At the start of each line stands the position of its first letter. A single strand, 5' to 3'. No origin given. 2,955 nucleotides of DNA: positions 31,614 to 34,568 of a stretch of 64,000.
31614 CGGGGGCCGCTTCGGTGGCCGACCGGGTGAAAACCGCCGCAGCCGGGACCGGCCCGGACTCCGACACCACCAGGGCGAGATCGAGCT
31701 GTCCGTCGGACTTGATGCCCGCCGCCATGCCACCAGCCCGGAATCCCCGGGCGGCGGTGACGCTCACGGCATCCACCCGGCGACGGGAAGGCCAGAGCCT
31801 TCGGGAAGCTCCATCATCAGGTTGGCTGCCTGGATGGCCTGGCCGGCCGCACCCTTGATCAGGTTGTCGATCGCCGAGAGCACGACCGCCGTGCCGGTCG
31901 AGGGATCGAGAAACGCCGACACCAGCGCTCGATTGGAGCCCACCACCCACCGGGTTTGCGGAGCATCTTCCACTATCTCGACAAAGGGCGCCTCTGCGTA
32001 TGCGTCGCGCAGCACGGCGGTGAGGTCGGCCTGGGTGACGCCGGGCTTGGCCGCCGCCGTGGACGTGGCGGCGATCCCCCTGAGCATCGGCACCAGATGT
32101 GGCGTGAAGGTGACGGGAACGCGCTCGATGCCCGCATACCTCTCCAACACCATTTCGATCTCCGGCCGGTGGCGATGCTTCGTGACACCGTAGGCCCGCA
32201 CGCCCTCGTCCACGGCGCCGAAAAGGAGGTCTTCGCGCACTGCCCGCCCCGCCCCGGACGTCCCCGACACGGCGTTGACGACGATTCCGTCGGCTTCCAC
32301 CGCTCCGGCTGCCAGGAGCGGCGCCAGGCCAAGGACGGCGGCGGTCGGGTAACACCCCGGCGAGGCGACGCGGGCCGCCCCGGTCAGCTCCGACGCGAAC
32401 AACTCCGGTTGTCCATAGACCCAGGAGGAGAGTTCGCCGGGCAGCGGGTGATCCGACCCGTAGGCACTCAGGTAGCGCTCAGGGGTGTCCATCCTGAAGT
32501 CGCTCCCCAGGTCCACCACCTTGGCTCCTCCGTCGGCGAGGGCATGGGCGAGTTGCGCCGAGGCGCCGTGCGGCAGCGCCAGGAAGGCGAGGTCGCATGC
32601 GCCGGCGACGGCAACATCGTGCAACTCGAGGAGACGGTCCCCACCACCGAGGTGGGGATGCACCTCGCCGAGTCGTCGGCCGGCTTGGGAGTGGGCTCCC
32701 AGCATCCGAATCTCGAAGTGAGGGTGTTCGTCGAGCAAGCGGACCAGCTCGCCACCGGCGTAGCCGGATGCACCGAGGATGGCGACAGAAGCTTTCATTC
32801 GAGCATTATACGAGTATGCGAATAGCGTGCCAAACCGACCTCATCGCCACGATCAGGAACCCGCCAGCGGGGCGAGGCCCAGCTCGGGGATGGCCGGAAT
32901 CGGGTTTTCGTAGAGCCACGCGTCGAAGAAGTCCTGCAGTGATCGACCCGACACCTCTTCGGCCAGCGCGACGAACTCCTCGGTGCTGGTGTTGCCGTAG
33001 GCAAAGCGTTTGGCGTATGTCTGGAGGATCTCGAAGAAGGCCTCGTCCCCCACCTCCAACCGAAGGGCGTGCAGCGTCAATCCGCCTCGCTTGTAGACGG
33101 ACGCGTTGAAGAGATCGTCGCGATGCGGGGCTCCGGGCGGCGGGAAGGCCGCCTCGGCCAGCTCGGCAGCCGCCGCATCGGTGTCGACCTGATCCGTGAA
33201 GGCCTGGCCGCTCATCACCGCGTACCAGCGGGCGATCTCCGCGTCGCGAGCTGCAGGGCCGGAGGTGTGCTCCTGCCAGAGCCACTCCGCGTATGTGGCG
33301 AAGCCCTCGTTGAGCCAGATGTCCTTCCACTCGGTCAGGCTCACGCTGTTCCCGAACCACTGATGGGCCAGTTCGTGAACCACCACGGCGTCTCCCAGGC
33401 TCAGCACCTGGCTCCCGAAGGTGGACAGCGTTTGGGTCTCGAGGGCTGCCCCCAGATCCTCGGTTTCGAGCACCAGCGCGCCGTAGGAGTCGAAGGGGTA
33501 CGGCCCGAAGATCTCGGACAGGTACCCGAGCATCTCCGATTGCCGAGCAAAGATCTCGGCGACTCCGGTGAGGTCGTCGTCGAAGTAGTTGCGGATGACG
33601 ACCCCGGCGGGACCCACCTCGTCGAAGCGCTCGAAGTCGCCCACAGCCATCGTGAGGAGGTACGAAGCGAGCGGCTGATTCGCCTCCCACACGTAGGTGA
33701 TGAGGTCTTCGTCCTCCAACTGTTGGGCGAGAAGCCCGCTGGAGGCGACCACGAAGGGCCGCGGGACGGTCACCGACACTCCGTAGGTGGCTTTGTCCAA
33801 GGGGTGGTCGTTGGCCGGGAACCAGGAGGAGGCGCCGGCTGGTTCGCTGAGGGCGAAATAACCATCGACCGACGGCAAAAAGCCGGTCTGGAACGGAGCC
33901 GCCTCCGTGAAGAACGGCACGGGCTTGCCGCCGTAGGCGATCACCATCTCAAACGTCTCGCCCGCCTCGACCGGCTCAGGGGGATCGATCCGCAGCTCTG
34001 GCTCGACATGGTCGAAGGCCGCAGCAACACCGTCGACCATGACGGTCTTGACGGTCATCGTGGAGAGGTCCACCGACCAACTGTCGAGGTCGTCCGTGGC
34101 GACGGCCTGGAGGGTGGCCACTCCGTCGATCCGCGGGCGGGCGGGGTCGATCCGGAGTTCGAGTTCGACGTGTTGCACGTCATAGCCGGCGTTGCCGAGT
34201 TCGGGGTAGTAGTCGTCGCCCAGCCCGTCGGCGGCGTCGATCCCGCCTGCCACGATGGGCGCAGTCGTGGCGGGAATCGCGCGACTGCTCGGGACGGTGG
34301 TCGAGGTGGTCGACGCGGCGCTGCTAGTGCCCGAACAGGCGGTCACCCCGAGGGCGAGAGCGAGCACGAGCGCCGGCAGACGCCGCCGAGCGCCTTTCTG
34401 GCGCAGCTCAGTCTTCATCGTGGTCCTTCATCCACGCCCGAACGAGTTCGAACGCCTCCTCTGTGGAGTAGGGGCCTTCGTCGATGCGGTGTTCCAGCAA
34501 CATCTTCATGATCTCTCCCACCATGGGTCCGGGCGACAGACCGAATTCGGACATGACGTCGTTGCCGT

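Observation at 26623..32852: Reduced arginine operon argC-J-B-R-G-H lacking argD and argF, with matching AT-rich promoter/operator elements abutting the argC and argR start codons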

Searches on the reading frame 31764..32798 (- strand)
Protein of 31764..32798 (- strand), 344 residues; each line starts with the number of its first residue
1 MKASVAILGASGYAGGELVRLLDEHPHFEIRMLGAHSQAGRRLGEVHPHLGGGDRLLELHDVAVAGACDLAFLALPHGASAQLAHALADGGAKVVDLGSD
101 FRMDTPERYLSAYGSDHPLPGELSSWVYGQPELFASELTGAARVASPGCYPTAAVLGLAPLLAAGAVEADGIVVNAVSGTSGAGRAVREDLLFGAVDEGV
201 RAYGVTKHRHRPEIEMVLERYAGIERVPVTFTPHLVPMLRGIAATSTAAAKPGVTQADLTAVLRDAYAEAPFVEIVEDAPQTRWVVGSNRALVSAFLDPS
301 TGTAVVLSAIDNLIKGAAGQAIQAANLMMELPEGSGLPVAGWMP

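Call 6: search_protein_families(library=ncbifam, proteins=[window:31764-32798:-])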
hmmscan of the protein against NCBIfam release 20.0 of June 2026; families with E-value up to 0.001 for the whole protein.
window:31764-32798:- (344 aa): 8 families
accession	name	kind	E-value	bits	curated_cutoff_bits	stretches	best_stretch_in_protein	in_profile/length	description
TIGR01850.1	argC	equivalog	2.6e-114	382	233.6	1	4-344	2-345/345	N-acetyl-gamma-glutamyl-phosphate reductase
TIGR01851.1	argC_other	equivalog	4.2e-25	88.7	229.85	1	125-330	88-309/310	N-acetyl-gamma-glutamyl-phosphate reductase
NF011456.0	PRK14874.1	equivalog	4.1e-16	58.9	223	2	2-105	4-104/346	aspartate-semialdehyde dehydrogenase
NF006416.0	PRK08664.1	subfamily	6.2e-16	58.5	232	1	2-104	3-113/350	aspartate-semialdehyde dehydrogenase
TIGR00978.1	asd_EA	equivalog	2.5e-15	56.4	301.2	1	5-185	3-181/342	aspartate-semialdehyde dehydrogenase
TIGR01296.1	asd_B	equivalog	9.3e-10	38.1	324.2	1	4-105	1-99/339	aspartate-semialdehyde dehydrogenase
NF004224.0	PRK05671.1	equivalog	5.2e-06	26.2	284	1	4-111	6-110/336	aspartate-semialdehyde dehydrogenase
NF005229.0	PRK06728.1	equivalog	1.8e-05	23.8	628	0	4-104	7-105/347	aspartate-semialdehyde dehydrogenase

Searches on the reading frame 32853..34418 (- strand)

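Call 6: search_protein_families(library=ncbifam, proteins=[window:32853-34418:-])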
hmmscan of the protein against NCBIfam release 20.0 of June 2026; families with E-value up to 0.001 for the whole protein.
window:32853-34418:- (521 aa): 3 families
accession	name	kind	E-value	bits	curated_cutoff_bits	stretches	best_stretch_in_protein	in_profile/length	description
TIGR02412.1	pepN_strep_liv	equivalog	5.7e-36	124.2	591.2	1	83-504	20-441/832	aminopeptidase N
TIGR02411.1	leuko_A4_hydro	equivalog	5.3e-30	104.7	761.7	1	80-485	12-416/600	leukotriene-A(4) hydrolase/aminopeptidase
TIGR02414.1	pepN_proteo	equivalog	2.2e-10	39.4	718.2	1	344-504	287-436/868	aminopeptidase N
